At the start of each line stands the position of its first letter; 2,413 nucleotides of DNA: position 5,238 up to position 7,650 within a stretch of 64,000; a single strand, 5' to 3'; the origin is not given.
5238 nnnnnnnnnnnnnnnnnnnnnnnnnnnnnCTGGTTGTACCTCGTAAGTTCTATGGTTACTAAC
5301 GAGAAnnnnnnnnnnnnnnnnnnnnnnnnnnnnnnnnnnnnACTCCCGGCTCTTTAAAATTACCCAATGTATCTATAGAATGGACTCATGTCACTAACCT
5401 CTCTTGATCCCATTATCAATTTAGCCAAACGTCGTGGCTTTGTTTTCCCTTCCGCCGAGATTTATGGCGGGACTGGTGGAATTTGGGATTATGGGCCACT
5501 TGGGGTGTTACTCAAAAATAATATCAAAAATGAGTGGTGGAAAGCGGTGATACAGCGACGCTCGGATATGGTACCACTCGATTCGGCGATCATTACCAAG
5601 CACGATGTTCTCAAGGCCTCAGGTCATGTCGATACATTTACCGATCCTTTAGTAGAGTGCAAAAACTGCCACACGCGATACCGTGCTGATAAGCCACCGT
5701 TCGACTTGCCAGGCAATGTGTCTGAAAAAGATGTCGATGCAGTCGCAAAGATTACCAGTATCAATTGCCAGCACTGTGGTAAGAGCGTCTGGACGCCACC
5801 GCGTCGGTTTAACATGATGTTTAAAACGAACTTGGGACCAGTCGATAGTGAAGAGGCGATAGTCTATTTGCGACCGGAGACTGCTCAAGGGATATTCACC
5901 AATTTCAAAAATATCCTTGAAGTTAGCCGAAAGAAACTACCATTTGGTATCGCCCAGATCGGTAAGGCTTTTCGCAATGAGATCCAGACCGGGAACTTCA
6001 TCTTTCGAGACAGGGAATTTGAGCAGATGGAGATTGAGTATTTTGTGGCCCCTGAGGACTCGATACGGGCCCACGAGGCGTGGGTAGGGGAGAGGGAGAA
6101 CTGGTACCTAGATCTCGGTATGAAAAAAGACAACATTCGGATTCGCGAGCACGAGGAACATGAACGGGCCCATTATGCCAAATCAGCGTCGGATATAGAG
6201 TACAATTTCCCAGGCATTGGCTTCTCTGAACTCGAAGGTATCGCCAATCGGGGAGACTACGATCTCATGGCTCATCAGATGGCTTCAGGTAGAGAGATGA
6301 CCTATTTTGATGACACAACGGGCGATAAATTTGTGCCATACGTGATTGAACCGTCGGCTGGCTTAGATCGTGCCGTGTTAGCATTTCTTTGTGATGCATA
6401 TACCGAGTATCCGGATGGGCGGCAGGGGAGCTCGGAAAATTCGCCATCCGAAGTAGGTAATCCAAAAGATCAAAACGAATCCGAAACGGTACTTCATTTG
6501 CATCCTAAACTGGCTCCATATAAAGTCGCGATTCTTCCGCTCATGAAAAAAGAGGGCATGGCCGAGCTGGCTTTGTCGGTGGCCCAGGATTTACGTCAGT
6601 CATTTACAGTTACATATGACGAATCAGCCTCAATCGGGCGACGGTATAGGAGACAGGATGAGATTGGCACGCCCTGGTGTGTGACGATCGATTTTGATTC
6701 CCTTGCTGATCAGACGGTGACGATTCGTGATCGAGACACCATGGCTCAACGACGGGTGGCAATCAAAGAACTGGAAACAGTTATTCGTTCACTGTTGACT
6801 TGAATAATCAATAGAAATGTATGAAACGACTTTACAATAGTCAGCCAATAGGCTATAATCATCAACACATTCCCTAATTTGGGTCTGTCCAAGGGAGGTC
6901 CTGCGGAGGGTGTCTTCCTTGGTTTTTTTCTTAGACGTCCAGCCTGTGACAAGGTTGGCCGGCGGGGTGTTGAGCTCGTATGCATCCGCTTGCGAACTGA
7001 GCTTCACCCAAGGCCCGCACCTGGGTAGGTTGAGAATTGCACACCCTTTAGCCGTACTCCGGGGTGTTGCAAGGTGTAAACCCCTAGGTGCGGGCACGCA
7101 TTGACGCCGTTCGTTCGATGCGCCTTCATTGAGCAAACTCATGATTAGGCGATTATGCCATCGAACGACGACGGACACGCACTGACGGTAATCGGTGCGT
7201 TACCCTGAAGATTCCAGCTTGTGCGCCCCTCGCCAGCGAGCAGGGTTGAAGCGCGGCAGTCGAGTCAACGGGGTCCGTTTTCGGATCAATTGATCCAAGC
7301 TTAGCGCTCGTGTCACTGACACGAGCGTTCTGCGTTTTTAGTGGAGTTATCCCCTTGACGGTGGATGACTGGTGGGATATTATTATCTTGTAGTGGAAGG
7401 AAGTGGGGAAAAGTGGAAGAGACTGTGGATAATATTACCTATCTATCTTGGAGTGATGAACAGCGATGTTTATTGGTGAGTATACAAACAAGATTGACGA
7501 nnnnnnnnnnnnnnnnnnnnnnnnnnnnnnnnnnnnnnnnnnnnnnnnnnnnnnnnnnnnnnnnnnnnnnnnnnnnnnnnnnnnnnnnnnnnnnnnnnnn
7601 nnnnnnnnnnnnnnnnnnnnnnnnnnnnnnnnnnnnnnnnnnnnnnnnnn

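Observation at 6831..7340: Unclassified ~400-nt GC-rich structured RNA candidate between glyQS and mraZ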

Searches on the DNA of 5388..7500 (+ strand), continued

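Call 66: search_with_rna_model(model_id=R2, sources=[window, L084, L085, L087, L195, L196, L197, L201, L202, L203, L204, L116, L152, L127, L129, L140, L159, L187], max_evalue=10, make_alignment=true, show_alignments=3)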
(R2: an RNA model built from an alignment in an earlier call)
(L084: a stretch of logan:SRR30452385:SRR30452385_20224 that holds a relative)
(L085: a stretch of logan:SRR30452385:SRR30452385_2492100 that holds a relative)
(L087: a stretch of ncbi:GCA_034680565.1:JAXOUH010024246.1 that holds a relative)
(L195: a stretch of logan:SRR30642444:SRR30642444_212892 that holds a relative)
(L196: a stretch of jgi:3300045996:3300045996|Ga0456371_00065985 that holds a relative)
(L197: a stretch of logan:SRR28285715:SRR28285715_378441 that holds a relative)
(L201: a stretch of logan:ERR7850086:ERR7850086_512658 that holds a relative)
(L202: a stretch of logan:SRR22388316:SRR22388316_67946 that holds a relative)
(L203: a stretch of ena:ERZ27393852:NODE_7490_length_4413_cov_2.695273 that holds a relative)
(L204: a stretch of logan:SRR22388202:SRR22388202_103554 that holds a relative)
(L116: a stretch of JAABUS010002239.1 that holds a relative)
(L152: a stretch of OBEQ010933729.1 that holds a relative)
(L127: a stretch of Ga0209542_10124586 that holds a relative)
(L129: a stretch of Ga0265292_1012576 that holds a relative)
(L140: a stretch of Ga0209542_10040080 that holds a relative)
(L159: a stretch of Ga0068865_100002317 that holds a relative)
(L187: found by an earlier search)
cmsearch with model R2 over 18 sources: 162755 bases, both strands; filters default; matches with E-value up to 10: 2.
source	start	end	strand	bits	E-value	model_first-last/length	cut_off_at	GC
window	6934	7170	+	297.8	2.4e-93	1-237/237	no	0.57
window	41265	41284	-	6.1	3.3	6-25/237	no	0.7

Alignment A6: 2 matches aligned to the model, 237 columns, each read 5' to 3' on its own strand. Consensus structure (alignment columns), stored with it:
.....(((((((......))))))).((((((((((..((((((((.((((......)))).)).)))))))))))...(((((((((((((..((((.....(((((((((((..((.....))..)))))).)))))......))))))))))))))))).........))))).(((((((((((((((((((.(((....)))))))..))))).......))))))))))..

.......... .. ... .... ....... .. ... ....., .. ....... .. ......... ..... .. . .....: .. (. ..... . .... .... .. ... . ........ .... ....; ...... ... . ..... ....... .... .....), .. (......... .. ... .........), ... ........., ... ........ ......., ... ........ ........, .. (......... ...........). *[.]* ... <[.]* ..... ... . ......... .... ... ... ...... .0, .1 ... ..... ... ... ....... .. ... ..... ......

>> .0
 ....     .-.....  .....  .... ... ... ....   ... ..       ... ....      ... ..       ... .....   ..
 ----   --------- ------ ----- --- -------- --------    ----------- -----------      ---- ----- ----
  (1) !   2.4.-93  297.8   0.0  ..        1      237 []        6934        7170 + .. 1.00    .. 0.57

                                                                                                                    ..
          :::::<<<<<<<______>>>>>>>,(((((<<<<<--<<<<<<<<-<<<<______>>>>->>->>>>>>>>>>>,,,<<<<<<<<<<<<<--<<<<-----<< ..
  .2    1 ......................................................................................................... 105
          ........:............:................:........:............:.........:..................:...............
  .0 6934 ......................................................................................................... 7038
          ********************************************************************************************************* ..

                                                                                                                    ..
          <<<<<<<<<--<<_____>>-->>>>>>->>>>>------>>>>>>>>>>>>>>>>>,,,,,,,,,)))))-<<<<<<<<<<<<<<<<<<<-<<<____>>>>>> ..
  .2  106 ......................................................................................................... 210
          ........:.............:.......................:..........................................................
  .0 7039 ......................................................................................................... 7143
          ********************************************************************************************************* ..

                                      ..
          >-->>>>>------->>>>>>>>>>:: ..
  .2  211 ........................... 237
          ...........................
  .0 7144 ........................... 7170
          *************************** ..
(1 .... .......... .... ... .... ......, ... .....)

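Call 67: search_with_rna_model(model_id=R2, sources=[L084, L085, L087, L196, L201, L203], max_evalue=10, filters=off, show_alignments=3)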
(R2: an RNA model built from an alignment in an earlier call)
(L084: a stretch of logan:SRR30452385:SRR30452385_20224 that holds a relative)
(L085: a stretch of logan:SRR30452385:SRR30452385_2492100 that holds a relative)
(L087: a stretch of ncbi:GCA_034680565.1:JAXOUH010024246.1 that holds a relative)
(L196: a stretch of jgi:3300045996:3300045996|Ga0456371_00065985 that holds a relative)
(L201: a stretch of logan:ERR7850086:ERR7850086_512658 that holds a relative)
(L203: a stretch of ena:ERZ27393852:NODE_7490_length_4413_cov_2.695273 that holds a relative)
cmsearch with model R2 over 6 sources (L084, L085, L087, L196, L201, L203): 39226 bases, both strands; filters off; matches with E-value up to 10: 31.
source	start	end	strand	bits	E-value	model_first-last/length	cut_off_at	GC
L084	2282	2383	-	11.1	0.02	1-237/237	no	0.67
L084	2090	2330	+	9.1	0.093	1-237/237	no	0.56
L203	93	275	-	8.4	0.14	1-237/237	no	0.55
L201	1187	1238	-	6.9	0.45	93-149/237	no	0.5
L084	1902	2018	+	6.8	0.47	1-237/237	no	0.52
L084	2454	2507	-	6.8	0.5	1-237/237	no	0.61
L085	5816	5889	+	6.2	0.73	83-159/237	no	0.59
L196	1843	1911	+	5.6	1.2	1-237/237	no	0.55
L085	270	301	+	5.4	1.4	39-71/237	no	0.72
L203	1856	1903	+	5.3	1.5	182-231/237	no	0.5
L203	216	241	+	5.1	1.6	109-134/237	no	0.77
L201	1677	1704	+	4.5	2.6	108-135/237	no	0.61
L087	5266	5295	-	4.4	2.9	189-217/237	no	0.7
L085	3913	3933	-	4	3.7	45-65/237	no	0.52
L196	1472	1497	+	4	3.8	42-68/237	no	0.5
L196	4198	4232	+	4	3.9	37-71/237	no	0.49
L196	4306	4500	+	3.9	4.1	1-237/237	no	0.56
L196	2649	2713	+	3.9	4.2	89-153/237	no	0.43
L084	2885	2960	+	3.6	5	1-237/237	no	0.55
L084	383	442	-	3.5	5.4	1-237/237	no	0.48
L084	2373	2446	+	3.5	5.5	87-155/237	no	0.66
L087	1705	1852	+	3.5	5.5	1-237/237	no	0.49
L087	5867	5884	+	3.5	5.7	46-63/237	no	0.56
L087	6740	6816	+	3.2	6.8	1-237/237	no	0.52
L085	271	300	-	3.1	7.1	40-70/237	no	0.73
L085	3267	3286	+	3.1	7.4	193-212/237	no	0.55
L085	1969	2007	-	3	7.7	187-226/237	no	0.54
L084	5694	5718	+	3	7.9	109-133/237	no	0.68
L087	5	32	-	2.9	8.5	42-68/237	no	0.5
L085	4377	4503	+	2.9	8.5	1-237/237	no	0.53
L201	376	388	-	2.8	8.9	196-208/237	no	0.38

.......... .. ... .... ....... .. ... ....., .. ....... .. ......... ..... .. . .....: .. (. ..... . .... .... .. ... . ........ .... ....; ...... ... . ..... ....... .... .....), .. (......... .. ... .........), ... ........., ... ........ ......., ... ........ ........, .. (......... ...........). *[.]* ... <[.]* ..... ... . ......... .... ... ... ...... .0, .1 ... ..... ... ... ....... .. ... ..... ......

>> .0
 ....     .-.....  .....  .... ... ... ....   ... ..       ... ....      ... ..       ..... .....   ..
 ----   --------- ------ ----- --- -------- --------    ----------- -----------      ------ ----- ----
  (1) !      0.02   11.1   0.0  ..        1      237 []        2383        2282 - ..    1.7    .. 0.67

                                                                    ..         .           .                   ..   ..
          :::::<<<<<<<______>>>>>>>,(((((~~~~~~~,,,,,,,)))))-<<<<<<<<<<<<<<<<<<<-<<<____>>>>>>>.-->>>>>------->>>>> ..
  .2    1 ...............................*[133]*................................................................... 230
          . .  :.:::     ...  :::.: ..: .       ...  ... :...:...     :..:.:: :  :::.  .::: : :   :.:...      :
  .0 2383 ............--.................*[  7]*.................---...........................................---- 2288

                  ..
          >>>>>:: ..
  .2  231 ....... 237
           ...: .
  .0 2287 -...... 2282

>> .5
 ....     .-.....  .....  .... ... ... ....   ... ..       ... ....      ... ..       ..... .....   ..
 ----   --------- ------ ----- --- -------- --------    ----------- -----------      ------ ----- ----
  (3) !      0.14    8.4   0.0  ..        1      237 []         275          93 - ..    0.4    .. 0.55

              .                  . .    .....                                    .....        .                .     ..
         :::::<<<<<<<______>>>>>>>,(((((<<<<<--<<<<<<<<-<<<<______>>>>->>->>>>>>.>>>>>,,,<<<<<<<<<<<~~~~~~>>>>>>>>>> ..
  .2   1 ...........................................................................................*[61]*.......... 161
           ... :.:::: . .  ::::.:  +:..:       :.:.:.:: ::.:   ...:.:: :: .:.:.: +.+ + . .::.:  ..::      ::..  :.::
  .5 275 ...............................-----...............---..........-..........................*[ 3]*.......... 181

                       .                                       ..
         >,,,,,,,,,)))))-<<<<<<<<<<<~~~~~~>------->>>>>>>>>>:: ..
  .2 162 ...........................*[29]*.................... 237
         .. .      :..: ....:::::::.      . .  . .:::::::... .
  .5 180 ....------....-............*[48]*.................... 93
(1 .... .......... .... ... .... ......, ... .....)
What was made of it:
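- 6934..7170 (+): 5' domain of the conserved core:
- P1 hairpin, 6939-6945/6952-6958.
- P2, 6960-6964/7105-7109. It closes a three-way junction that holds P3/P3a (6965-7009) and the long hairpin P4 (7013-7025/7083-7095).
- P5 hairpin, 7111-7120/7159-7168. A single-sequence model aligns L084 2090-2330 in the same register, but only at 9.1 bits, E~0.09 (call 67).
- On New family (window RNA plus L084 RNA): The 5' half is only marginal by model score (call 67).
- The 5' domain homology is marginal (9.1 bits, with noise hits of similar score, call 67).
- Tried and rejected: With filters off it found the expected place at only 9.1 bits, amid noise (calls 66, 67).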

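Call 74: search_with_rna_model(model_id=R1, sources=[L001, L002, L003, L004, L005, L006, L007, L008, L009, L010, L011, L012, L013, L014, L015, L016, L017, L018, L019, L020, L021, L022, L023, L024, L025, L026, L027, L028, L029, L030, L031, L032, L033, L034, L035, L036, L037, L038, L039, L040, L041, L042, L043, L044, L045, L046, L047, L048, L049, L050, L051, L052, L053, L054, L055, L056, L057, L058, L059, L060, L061, L062, L063, L064, L065, L066, L067, L068, L069, L070, L071, L072, L073, L074, L075, L076, L077, L078, L079, L080, L088, L089, L090, L091, L092, L093, L094, L095, L096, L097, L098, L099, L100, L101, L102, L103, L104, L105, L106, L107], max_evalue=1)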
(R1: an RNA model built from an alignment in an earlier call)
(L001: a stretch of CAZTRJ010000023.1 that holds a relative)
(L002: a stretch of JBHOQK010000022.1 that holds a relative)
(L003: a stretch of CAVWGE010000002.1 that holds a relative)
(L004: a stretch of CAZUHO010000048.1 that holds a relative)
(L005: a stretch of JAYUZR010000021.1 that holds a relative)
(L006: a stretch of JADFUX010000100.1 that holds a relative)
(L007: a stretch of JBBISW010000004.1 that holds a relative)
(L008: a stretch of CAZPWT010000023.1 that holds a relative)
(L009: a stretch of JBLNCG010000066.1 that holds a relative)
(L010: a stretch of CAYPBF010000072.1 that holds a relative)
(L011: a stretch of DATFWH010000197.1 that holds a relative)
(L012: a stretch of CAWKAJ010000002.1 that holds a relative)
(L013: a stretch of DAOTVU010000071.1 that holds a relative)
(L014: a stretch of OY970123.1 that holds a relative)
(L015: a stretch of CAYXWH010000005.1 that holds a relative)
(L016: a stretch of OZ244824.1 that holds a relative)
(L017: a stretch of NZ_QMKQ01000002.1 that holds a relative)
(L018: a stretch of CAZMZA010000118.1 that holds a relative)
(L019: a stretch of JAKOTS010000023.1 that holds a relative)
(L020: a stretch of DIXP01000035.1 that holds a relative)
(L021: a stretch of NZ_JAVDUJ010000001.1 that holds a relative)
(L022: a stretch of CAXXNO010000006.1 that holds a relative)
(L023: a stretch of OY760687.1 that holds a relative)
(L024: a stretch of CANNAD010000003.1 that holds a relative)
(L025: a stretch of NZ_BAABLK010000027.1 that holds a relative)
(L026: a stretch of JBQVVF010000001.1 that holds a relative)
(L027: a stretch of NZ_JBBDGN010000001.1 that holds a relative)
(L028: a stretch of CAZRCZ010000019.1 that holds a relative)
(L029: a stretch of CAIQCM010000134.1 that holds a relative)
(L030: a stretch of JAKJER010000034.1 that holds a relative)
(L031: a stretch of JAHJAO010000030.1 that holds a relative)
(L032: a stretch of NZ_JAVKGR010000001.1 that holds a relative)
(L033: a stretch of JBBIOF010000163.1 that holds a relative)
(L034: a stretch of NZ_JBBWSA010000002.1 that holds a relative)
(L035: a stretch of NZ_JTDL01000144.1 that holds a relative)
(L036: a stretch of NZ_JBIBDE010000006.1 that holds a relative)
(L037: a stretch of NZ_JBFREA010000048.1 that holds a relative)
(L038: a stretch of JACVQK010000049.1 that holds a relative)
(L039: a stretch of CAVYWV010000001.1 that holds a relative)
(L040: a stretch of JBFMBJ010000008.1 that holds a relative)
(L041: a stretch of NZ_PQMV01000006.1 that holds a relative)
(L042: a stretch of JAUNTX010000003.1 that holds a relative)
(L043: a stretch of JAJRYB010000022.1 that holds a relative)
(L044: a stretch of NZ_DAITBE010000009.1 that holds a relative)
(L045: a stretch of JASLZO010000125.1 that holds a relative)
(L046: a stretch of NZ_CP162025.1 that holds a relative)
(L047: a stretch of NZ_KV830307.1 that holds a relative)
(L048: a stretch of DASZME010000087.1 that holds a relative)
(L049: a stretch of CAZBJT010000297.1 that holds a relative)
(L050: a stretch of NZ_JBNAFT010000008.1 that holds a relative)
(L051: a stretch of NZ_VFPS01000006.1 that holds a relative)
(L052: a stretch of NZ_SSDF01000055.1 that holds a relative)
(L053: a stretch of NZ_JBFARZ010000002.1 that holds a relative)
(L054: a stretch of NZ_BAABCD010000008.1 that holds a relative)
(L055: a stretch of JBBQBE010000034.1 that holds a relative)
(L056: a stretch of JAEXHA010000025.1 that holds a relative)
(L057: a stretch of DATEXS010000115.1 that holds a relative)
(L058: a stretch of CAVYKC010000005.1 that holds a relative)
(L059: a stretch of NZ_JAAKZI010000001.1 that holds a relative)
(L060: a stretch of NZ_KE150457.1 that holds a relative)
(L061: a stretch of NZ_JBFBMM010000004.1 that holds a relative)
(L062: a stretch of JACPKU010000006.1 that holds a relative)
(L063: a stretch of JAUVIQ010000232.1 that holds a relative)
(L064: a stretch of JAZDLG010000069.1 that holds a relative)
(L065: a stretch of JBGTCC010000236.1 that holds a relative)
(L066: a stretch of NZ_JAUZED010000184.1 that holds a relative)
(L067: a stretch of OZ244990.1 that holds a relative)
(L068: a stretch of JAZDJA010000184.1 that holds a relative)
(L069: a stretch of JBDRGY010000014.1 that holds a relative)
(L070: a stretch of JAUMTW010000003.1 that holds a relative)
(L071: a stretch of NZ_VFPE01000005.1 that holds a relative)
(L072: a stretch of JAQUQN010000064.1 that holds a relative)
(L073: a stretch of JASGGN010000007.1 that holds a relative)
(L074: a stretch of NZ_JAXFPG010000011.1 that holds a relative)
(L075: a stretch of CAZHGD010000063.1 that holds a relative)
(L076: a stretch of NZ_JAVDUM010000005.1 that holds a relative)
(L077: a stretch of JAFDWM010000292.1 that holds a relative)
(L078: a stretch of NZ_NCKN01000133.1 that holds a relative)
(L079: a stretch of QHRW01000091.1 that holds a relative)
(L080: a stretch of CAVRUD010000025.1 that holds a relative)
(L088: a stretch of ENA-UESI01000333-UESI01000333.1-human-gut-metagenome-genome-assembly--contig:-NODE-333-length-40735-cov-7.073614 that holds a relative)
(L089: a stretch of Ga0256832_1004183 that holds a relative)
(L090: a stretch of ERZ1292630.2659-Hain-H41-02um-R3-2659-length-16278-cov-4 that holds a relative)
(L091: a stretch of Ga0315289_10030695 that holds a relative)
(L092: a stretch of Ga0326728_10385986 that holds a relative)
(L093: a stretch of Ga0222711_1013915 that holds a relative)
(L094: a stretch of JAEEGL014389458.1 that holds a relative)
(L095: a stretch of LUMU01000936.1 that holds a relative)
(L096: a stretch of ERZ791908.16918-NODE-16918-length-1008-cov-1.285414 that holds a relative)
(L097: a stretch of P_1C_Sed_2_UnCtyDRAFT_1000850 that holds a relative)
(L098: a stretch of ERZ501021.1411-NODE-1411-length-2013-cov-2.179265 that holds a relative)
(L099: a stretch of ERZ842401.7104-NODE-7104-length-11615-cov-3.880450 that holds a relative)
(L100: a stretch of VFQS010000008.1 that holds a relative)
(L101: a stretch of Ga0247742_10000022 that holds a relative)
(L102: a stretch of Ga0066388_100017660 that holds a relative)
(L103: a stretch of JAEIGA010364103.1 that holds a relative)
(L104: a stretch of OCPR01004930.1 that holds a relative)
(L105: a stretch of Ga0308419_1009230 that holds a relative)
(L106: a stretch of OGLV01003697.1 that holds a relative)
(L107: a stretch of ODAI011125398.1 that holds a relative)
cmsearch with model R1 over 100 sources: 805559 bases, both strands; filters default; matches with E-value up to 1: 1.
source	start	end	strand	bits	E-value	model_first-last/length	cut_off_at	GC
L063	3300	3461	-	20.8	0.012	1-174/174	no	0.54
